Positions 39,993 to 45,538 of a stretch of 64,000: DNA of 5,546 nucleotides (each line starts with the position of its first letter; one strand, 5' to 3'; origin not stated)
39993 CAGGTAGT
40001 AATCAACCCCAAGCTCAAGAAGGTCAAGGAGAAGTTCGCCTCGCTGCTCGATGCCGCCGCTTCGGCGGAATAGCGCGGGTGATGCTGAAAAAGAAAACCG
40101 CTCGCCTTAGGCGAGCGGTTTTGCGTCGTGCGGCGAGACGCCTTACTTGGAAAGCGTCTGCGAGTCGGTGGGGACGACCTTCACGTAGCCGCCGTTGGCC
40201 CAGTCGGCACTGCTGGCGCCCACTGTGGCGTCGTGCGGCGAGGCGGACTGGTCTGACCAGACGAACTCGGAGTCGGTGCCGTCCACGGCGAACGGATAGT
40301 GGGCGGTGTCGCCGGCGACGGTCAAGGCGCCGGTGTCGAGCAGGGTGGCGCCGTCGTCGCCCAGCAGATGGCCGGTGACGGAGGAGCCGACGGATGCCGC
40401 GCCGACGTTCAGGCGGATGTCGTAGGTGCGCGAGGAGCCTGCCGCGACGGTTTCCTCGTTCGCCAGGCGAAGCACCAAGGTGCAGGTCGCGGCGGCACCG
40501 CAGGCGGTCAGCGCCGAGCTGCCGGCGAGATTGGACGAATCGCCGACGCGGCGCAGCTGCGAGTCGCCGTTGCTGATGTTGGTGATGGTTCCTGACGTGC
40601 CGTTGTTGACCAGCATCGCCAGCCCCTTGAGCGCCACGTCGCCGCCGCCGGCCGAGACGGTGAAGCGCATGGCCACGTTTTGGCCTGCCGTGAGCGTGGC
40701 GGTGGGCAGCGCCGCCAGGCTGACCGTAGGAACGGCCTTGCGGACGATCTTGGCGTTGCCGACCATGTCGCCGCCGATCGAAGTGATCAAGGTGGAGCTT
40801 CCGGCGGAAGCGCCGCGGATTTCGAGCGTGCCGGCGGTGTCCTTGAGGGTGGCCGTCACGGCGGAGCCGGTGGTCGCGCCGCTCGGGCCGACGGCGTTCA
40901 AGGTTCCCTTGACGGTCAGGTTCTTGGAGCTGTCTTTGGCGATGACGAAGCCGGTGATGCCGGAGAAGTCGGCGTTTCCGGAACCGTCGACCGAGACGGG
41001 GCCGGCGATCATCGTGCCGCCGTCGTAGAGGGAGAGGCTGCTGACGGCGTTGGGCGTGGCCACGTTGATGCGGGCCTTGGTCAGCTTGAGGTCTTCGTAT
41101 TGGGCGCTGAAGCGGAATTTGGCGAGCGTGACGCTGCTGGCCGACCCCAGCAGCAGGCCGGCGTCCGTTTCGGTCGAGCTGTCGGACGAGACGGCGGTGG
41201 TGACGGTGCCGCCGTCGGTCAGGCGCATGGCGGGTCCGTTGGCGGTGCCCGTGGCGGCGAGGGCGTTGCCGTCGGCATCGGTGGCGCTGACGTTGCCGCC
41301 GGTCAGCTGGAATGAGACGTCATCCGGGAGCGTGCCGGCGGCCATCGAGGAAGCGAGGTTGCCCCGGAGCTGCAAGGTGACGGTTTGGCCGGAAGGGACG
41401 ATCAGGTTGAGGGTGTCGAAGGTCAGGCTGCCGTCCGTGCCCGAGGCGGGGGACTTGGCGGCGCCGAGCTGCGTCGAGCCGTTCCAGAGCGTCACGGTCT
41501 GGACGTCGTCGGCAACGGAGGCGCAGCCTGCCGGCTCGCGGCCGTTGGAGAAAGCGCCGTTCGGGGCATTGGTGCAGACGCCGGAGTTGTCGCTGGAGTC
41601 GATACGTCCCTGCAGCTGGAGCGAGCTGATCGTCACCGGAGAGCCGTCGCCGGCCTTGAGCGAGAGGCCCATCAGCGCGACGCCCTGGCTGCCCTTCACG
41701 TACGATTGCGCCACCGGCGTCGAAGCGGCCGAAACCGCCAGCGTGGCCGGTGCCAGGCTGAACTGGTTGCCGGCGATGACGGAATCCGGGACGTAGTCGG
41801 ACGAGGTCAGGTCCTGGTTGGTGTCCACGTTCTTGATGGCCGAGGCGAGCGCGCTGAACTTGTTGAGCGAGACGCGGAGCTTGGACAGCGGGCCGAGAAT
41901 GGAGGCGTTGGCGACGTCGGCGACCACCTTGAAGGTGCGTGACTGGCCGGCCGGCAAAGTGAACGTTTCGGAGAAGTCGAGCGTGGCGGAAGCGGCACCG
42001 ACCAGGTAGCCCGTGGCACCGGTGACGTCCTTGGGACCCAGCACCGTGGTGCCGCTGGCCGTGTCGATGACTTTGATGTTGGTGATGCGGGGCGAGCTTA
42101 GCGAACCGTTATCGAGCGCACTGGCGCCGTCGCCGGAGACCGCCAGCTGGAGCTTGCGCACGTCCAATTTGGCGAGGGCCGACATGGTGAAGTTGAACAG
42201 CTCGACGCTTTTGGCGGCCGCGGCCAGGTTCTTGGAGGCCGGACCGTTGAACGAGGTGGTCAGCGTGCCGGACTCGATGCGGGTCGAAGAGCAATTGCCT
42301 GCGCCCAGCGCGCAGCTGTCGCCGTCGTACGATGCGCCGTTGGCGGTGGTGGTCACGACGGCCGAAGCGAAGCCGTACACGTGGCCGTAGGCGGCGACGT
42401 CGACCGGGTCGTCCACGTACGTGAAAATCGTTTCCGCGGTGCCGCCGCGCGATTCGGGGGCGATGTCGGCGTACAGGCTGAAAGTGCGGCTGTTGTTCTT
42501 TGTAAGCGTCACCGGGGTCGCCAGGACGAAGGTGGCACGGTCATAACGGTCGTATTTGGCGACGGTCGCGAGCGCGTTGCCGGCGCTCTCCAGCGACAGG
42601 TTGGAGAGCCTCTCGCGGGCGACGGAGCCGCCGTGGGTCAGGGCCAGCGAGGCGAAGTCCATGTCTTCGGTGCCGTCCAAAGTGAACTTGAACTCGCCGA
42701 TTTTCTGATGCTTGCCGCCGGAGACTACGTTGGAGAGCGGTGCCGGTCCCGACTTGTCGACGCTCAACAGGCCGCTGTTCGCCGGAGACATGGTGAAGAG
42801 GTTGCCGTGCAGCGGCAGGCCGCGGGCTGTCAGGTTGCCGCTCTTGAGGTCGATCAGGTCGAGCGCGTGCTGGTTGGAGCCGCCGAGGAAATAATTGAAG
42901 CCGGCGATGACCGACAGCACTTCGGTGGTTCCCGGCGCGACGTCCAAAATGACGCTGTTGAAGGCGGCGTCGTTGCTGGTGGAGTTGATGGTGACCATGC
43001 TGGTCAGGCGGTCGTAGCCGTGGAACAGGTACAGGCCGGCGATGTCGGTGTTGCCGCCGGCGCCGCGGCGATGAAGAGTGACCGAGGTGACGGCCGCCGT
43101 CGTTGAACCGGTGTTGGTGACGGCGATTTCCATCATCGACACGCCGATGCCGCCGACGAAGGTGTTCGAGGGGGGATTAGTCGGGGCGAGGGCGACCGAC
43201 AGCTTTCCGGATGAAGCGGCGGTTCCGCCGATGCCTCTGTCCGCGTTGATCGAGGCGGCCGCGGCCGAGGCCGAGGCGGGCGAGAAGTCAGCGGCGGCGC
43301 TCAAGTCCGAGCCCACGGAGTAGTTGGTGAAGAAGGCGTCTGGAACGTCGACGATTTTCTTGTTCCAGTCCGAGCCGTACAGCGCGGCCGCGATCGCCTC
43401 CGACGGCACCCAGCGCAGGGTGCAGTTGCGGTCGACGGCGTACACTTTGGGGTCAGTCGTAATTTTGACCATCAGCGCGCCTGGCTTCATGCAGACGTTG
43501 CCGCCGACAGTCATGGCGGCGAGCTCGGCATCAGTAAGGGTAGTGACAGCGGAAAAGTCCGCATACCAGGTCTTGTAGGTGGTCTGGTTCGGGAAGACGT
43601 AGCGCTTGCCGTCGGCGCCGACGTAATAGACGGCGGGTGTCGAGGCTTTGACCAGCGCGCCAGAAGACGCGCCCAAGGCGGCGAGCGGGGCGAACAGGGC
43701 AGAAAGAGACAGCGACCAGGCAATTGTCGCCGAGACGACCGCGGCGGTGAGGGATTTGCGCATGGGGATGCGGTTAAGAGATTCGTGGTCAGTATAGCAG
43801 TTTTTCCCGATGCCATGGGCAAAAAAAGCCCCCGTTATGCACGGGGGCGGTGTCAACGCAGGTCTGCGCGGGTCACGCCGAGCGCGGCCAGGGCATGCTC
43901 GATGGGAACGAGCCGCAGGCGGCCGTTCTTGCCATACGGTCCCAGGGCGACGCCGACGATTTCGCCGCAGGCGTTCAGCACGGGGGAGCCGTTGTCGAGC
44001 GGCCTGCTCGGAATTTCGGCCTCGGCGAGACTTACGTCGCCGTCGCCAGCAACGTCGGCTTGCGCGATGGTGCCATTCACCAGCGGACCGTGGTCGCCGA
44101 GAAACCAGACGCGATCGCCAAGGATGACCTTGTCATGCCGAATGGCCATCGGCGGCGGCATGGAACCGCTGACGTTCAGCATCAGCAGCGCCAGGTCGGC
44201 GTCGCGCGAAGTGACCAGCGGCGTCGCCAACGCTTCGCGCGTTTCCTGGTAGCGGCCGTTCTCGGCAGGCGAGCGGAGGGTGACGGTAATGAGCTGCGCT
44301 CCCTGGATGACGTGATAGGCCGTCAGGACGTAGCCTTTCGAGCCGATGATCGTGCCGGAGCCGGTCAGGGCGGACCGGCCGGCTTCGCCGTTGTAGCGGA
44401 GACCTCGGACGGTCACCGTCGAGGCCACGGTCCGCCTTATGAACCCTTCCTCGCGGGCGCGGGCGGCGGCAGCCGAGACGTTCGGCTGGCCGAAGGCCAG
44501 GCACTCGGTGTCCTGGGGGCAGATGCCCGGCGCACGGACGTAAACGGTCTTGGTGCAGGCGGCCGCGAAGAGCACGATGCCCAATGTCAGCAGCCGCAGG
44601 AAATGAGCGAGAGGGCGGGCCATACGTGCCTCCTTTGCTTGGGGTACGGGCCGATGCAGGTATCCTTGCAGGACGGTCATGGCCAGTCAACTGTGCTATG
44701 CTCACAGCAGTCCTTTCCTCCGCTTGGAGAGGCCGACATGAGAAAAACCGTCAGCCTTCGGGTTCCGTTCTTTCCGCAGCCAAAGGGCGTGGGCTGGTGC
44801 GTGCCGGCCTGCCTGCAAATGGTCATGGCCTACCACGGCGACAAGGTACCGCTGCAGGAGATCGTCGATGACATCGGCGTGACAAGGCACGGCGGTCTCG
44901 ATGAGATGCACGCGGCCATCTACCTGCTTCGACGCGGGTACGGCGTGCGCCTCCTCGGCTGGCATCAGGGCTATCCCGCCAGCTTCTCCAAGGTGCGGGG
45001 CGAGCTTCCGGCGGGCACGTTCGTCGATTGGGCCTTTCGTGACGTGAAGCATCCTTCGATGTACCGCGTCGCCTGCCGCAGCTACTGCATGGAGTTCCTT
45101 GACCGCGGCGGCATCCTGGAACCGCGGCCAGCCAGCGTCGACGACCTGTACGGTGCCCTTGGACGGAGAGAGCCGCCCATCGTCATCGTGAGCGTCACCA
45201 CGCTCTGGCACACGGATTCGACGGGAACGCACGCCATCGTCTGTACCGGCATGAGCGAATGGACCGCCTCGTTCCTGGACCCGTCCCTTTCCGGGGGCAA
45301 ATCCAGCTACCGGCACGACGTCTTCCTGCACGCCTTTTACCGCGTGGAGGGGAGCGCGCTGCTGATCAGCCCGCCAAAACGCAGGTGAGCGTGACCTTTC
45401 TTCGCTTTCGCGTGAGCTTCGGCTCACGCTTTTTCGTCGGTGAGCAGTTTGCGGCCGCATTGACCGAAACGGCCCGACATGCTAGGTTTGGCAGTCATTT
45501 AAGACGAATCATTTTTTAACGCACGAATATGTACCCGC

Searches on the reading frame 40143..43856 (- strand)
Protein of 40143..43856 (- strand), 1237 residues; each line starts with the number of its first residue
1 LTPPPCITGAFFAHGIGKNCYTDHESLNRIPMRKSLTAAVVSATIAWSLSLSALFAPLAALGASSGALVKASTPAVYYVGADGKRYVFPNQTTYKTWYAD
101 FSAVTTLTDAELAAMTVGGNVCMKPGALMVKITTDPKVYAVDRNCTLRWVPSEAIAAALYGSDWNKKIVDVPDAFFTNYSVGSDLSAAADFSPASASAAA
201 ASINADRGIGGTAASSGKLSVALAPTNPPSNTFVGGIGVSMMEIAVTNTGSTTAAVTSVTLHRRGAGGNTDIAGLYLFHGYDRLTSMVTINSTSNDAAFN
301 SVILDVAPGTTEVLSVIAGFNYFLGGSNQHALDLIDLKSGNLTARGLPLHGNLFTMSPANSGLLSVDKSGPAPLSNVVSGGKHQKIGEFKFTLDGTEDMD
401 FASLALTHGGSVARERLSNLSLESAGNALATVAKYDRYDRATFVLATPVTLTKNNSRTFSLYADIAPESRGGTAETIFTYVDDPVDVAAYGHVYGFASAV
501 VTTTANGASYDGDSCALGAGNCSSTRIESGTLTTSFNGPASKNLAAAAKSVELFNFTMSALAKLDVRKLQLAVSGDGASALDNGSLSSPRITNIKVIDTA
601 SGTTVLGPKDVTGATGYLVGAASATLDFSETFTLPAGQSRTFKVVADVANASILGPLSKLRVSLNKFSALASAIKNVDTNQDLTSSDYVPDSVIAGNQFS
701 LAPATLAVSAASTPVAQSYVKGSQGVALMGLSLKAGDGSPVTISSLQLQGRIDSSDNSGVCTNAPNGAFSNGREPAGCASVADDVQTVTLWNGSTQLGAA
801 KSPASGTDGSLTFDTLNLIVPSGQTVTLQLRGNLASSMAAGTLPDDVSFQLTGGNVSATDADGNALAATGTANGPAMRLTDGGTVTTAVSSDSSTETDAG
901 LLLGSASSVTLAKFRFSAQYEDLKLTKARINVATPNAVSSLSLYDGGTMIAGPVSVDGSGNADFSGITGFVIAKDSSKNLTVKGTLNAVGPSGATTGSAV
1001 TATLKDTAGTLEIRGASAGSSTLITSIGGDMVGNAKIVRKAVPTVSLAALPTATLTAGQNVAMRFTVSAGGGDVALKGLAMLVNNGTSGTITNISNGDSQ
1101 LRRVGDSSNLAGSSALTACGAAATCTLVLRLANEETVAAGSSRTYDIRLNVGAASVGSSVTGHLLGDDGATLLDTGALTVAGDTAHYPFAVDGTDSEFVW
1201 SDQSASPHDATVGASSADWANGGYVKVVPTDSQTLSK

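Call 19: search_protein_families(library=pfam, proteins=[window:40143-43856:-], max_evalue=0.001)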
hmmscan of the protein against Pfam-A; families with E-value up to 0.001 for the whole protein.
window:40143-43856:- (1237 aa): 1 family
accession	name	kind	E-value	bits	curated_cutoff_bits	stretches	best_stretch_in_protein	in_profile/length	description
PF06280.18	fn3_5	-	0.00031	21.9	27.6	0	625-649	56-81/112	Fn3-like domain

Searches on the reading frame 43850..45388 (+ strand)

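Call 19: search_protein_families(library=pfam, proteins=[window:43850-45388:+], max_evalue=0.001)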
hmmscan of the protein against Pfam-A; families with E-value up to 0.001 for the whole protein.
window:43850-45388:+ (512 aa): 2 families
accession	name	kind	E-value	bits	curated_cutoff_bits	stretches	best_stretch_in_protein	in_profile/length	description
PF13529.12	Peptidase_C39_2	-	8e-08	33.4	24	1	303-358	1-58/143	Peptidase_C39 like family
PF03412.21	Peptidase_C39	-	0.00077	19.7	22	0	317-348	13-44/133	Peptidase C39 family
